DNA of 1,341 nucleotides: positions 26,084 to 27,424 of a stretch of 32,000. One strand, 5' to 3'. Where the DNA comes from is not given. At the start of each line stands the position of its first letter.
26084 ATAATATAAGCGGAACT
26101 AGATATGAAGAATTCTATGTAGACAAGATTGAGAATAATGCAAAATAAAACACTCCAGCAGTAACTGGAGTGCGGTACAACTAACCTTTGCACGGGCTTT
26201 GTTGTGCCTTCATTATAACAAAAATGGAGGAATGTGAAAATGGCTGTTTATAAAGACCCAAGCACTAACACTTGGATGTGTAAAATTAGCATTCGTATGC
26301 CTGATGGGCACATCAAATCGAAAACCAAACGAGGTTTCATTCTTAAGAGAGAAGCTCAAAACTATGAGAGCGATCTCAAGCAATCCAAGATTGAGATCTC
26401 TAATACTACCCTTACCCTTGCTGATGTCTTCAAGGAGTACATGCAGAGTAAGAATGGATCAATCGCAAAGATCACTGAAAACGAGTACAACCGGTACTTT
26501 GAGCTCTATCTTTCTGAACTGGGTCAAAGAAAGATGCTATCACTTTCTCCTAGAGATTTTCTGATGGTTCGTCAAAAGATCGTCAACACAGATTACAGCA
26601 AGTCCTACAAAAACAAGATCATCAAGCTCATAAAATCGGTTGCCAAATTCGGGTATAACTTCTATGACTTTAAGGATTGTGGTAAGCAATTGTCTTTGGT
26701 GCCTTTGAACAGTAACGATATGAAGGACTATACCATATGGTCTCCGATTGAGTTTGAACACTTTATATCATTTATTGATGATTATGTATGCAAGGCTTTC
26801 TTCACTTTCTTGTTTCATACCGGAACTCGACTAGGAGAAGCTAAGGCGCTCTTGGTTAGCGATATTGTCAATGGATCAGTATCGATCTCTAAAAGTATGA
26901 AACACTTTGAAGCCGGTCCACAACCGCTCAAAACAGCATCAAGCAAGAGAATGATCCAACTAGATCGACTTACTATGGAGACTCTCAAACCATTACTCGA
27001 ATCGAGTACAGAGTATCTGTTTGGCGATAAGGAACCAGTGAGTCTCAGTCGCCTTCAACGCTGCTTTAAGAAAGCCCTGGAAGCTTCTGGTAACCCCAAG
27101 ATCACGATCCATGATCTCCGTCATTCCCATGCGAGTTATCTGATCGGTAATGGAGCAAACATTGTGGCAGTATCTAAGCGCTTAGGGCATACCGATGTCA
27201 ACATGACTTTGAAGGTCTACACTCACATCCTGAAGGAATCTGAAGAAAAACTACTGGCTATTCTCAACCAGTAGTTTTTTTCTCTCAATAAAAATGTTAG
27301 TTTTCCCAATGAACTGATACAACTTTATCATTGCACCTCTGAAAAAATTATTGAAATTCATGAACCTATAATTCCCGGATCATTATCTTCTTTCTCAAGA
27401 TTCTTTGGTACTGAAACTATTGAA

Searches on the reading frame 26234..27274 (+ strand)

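Call 20: search_protein_families(library=pfam, proteins=[window:26234-27274:+], max_evalue=0.001)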
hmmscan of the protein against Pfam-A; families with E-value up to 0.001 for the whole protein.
window:26234-27274:+ (346 aa): 2 families
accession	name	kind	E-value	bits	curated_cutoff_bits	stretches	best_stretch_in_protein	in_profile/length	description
PF00589.27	Phage_integrase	-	6.9e-23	81.7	27.1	1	183-334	21-170/172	Phage integrase family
PF14657.12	Arm-DNA-bind_4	-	1.9e-07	31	22.3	1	13-50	1-40/47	Arm DNA-binding domain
